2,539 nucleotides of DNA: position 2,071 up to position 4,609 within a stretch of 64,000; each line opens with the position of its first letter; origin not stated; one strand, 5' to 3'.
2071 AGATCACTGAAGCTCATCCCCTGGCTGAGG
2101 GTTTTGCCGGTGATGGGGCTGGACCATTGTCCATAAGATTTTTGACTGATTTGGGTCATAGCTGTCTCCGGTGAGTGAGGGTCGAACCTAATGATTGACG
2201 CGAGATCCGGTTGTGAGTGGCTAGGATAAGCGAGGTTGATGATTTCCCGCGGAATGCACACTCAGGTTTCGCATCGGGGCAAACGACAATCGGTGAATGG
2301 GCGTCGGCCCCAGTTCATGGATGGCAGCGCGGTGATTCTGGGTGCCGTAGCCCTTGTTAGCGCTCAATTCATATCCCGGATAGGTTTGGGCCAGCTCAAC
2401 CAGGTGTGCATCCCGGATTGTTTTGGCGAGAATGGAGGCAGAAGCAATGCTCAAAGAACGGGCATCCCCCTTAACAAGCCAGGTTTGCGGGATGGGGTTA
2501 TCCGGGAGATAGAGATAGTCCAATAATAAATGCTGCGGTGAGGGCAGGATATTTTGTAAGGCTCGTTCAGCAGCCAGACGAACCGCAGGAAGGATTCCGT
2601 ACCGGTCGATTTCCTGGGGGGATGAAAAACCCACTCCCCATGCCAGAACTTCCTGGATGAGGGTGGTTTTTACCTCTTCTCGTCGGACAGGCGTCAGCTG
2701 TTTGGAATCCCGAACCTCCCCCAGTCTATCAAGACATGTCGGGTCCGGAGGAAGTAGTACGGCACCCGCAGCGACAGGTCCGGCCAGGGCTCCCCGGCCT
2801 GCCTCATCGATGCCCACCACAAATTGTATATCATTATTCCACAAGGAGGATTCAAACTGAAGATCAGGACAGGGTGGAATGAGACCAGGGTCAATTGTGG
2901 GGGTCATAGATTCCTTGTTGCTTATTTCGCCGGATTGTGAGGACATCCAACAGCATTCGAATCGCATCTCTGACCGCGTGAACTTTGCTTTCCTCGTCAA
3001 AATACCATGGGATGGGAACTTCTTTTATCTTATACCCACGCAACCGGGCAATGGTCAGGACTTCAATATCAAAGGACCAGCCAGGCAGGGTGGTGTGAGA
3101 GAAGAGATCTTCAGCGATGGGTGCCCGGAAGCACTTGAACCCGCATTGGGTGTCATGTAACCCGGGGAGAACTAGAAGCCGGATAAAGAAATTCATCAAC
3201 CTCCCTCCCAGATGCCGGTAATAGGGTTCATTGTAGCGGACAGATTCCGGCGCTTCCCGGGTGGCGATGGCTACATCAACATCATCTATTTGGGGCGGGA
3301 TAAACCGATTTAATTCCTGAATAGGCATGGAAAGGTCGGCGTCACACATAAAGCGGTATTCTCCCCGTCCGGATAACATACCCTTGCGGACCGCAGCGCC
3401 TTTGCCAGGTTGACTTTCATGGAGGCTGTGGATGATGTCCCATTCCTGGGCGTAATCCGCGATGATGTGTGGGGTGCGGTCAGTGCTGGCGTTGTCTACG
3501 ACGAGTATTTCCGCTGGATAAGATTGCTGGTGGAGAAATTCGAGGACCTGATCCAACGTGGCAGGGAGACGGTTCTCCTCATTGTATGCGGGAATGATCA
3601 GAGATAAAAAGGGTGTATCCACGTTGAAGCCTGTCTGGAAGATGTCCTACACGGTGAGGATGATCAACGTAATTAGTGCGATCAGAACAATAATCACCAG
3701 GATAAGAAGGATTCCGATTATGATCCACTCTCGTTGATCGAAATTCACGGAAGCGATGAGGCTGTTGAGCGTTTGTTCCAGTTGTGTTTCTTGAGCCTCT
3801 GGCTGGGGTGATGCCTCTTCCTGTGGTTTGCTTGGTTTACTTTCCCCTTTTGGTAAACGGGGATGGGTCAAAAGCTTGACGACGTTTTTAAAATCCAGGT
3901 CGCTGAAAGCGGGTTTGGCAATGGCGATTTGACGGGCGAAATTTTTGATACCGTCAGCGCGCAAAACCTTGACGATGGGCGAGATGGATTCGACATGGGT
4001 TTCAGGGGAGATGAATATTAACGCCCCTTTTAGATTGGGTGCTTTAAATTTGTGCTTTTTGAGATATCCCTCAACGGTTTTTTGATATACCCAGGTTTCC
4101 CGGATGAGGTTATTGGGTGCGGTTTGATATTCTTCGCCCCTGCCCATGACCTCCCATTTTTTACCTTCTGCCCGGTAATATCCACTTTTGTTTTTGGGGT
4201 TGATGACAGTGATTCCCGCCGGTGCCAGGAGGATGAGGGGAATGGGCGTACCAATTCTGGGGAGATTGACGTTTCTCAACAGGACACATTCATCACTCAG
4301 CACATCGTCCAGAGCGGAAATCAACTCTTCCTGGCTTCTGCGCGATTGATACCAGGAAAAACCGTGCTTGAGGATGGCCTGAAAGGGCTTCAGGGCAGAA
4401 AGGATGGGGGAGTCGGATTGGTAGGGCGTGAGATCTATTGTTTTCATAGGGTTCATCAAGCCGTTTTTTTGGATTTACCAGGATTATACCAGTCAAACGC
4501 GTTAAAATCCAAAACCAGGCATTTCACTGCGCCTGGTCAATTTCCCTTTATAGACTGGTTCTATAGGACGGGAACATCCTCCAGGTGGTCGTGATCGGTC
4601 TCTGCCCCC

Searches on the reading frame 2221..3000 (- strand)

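Call 41: search_protein_families(library=pfam, proteins=[window:2221-3000:-], max_evalue=0.001)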
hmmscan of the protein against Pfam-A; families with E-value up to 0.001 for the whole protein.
window:2221-3000:- (259 aa): 1 family
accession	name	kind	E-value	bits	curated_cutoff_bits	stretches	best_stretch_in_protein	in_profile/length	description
PF01351.25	RNase_HII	-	1.7e-33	116.6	25.8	1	62-242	1-198/199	Ribonuclease HII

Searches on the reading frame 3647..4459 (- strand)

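Call 41: search_protein_families(library=pfam, proteins=[window:3647-4459:-], max_evalue=0.001)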
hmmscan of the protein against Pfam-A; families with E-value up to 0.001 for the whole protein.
window:3647-4459:- (270 aa): 1 family
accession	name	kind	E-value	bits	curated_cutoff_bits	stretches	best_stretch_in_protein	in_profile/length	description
PF08378.17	NERD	-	1.8e-06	28.8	22.1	1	44-149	7-110/111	Nuclease-related domain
